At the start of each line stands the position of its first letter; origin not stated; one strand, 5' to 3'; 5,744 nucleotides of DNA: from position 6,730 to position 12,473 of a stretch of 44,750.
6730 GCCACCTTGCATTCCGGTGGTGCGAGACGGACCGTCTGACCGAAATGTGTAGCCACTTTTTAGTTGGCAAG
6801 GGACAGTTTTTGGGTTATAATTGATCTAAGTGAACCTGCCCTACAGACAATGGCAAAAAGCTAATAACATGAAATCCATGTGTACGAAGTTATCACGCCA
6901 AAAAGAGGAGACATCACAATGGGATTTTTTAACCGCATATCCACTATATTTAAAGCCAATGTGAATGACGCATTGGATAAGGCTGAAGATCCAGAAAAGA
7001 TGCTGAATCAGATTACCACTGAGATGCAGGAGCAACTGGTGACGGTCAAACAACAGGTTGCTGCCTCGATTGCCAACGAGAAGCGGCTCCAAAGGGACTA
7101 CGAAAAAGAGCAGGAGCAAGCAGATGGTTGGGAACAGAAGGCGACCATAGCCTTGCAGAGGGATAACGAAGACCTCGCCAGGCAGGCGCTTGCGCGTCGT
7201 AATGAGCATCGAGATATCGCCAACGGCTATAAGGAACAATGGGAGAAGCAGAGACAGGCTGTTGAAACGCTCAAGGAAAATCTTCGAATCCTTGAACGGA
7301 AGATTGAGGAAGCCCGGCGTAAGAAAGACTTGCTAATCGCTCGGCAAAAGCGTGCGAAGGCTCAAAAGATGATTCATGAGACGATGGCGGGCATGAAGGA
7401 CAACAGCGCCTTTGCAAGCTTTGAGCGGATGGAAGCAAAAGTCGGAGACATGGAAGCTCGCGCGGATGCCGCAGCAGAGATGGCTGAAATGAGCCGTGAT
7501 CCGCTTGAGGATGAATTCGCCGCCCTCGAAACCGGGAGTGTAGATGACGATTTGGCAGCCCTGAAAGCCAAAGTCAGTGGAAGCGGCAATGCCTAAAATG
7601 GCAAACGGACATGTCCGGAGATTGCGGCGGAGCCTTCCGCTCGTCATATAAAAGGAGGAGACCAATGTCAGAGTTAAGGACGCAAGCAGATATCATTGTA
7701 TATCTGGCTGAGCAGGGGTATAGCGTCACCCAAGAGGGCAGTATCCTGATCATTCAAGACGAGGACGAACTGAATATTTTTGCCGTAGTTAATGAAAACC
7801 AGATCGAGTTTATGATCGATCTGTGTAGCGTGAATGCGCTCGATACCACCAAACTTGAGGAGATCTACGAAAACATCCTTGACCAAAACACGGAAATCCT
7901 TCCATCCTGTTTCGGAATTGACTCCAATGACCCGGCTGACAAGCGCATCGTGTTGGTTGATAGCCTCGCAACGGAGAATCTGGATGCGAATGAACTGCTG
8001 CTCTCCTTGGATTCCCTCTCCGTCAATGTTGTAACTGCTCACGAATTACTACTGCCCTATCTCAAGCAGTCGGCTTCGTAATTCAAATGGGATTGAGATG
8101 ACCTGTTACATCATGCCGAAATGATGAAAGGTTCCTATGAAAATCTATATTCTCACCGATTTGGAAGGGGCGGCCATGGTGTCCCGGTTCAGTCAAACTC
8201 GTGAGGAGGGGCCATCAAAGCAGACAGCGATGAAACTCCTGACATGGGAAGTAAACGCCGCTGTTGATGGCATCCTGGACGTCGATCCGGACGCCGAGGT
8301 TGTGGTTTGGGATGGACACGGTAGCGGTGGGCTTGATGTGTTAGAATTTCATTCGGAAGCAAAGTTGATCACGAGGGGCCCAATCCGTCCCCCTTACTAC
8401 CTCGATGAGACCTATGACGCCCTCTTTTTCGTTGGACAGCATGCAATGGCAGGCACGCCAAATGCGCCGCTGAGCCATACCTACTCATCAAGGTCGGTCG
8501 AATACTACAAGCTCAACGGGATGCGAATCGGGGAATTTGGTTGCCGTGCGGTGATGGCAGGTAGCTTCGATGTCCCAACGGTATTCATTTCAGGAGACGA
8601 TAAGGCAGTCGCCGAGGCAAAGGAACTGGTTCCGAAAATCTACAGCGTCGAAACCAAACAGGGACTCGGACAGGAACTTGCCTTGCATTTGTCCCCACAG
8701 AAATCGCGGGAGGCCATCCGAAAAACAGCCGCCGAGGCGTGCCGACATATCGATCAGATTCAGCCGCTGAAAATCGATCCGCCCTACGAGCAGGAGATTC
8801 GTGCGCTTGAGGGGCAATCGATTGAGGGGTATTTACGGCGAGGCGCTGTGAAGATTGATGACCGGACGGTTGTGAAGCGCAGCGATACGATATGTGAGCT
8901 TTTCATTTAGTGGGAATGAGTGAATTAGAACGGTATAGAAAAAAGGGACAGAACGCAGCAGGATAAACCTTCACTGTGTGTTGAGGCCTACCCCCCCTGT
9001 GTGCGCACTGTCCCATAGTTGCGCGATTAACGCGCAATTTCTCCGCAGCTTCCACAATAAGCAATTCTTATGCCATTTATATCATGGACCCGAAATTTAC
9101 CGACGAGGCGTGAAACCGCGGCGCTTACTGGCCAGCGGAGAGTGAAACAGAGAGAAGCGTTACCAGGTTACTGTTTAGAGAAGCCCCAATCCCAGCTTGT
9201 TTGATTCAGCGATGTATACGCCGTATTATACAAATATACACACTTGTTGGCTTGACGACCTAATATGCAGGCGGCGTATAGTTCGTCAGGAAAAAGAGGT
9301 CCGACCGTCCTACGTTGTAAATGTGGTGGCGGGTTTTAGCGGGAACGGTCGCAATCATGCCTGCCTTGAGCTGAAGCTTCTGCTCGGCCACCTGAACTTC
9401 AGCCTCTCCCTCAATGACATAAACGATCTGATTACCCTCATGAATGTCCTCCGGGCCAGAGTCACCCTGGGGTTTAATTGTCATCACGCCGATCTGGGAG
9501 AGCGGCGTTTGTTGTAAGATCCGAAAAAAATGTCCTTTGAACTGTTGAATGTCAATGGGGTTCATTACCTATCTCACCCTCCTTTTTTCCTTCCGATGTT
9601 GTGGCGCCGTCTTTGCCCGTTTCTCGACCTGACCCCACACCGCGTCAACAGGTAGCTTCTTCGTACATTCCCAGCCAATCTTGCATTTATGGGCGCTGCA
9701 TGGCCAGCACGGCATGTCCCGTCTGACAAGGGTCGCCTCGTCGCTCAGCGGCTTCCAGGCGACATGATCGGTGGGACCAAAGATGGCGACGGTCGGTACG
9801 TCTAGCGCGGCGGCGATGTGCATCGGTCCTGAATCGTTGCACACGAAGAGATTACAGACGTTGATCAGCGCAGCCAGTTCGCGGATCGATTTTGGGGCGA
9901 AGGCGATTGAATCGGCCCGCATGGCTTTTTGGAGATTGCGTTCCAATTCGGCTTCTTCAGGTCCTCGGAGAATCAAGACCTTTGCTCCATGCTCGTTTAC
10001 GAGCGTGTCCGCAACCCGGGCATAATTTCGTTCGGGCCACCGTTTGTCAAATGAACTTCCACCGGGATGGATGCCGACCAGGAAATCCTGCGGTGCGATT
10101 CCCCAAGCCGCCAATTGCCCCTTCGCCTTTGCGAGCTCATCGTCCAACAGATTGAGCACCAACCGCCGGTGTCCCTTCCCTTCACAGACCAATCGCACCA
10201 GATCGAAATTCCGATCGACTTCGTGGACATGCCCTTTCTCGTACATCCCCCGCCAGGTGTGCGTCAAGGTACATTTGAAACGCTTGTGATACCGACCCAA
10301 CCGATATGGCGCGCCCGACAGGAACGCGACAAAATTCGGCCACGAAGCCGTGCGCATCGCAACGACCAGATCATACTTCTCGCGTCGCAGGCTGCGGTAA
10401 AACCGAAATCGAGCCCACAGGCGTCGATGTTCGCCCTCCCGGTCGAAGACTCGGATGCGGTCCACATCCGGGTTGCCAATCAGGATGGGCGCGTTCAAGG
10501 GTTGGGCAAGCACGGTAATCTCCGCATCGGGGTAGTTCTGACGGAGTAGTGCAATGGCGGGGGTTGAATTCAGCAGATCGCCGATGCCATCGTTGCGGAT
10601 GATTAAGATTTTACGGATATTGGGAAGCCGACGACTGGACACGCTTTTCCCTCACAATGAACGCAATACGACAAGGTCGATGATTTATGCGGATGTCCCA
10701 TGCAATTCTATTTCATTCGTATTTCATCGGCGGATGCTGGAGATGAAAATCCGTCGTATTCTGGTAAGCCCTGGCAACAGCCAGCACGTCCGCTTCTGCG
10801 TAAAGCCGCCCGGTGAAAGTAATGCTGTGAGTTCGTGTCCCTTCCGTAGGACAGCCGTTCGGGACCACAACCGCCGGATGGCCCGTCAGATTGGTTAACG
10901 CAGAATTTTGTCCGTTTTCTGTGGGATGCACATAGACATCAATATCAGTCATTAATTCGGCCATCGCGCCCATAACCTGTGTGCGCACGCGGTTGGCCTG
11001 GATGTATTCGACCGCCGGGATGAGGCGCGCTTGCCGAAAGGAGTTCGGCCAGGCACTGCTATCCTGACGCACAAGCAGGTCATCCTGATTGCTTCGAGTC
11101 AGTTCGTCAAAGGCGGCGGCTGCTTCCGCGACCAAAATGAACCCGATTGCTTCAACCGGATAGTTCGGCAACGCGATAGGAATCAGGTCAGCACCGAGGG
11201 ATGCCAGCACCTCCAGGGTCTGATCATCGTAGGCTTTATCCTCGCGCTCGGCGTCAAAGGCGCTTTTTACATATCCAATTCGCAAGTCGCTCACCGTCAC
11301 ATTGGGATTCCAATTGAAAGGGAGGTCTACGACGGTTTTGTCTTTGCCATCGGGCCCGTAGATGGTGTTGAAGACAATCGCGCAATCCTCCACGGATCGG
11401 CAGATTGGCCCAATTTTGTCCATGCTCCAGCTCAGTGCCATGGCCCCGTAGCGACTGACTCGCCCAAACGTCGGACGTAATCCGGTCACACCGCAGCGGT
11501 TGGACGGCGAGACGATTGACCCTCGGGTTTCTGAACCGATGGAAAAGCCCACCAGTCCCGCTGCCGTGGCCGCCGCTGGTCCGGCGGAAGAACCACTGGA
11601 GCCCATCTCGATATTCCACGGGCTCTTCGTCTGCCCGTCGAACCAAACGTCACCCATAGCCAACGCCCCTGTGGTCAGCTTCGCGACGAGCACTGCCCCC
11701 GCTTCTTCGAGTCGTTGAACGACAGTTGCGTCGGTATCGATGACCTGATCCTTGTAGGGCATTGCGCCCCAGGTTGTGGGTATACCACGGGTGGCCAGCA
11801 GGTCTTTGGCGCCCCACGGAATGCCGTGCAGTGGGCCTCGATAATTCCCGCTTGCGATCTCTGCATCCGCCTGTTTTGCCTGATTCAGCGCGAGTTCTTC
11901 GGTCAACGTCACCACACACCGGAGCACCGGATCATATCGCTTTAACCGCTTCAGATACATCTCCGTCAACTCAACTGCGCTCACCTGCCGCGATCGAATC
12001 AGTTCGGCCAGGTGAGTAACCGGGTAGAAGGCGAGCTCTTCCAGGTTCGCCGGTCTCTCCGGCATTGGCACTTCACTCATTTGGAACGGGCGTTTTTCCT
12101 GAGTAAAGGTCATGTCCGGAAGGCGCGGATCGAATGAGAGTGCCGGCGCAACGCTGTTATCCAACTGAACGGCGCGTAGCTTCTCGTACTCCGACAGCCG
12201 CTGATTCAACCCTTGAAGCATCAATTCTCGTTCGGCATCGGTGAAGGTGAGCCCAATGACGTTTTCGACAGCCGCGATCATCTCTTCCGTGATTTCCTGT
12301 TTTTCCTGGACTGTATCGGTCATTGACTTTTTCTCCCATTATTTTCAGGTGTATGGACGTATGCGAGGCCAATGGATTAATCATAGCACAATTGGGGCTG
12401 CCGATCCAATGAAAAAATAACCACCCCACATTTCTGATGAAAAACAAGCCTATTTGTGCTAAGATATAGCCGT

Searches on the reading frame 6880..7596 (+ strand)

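Call 77: search_protein_families(library=pfam, proteins=[window:6880-7596:+], max_evalue=0.00001)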
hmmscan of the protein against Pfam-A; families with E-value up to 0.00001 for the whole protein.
window:6880-7596:+ (238 aa): 1 family
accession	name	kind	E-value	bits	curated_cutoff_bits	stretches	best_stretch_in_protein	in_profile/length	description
PF04012.17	PspA_IM30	-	1.4e-56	192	33.9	1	16-230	2-216/220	PspA/IM30 family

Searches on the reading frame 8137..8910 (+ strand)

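Call 77: search_protein_families(library=pfam, proteins=[window:8137-8910:+], max_evalue=0.00001)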
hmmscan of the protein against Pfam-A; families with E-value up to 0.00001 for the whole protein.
window:8137-8910:+ (257 aa): 1 family
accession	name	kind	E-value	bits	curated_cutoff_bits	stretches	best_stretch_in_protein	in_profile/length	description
PF04951.18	Peptidase_M55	-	3e-63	214.2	25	1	1-255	1-258/264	D-aminopeptidase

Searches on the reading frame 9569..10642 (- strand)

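Call 77: search_protein_families(library=pfam, proteins=[window:9569-10642:-], max_evalue=0.00001)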
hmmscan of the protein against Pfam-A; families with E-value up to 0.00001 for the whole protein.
window:9569-10642:- (357 aa): 1 family
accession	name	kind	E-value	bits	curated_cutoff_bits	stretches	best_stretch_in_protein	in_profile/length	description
PF01075.23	Glyco_transf_9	-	1.5e-41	142.8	22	1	78-321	1-242/247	Glycosyltransferase family 9 (heptosyltransferase)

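Call 78: search_protein_families(library=ncbifam, proteins=[window:9569-10642:-], max_evalue=1e-10)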
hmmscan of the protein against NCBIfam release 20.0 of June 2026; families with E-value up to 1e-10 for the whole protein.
window:9569-10642:- (357 aa): 6 families
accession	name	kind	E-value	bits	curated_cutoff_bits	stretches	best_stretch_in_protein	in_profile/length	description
TIGR02195.1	heptsyl_trn_II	equivalog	5.1e-43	147.5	134.6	1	11-341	1-336/339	lipopolysaccharide heptosyltransferase II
NF007742.0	PRK10422.1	equivalog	2.3e-40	138.5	467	1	9-304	5-304/352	lipopolysaccharide core heptosyltransferase RfaQ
TIGR02201.1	heptsyl_trn_III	equivalog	6.4e-40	137.2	170.2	1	11-305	1-303/344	putative lipopolysaccharide heptosyltransferase III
NF008162.0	PRK10916.1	equivalog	6.7e-28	97.9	569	1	11-307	2-306/348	ADP-heptose--LPS heptosyltransferase RfaF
TIGR02193.1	heptsyl_trn_I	equivalog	8.5e-25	87.6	185.3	1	11-299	1-292/320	lipopolysaccharide heptosyltransferase I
NF008204.0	PRK10964.1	equivalog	5.7e-13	48.7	437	1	11-292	2-283/322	lipopolysaccharide heptosyltransferase RfaC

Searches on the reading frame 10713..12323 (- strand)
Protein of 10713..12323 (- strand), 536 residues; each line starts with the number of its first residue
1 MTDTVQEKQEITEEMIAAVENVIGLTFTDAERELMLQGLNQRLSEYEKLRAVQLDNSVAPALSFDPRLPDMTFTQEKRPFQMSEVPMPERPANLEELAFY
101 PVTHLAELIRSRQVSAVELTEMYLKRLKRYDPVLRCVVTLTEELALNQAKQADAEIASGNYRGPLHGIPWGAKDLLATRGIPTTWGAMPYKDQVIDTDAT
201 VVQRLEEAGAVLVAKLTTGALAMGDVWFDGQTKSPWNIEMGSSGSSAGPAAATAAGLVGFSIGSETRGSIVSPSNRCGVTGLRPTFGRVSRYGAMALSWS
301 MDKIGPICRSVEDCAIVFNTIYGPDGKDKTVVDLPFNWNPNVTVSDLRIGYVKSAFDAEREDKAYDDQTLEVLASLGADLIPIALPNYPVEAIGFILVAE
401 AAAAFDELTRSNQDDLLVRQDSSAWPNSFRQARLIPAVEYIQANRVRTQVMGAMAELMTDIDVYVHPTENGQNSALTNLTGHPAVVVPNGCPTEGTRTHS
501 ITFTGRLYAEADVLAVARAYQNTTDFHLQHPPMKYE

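Call 77: search_protein_families(library=pfam, proteins=[window:10713-12323:-], max_evalue=0.00001)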
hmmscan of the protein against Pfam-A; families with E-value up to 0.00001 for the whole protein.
window:10713-12323:- (536 aa): 1 family
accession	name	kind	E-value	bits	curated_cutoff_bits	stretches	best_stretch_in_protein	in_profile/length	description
PF01425.27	Amidase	-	1.3e-71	242.4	27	1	118-472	1-380/445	Amidase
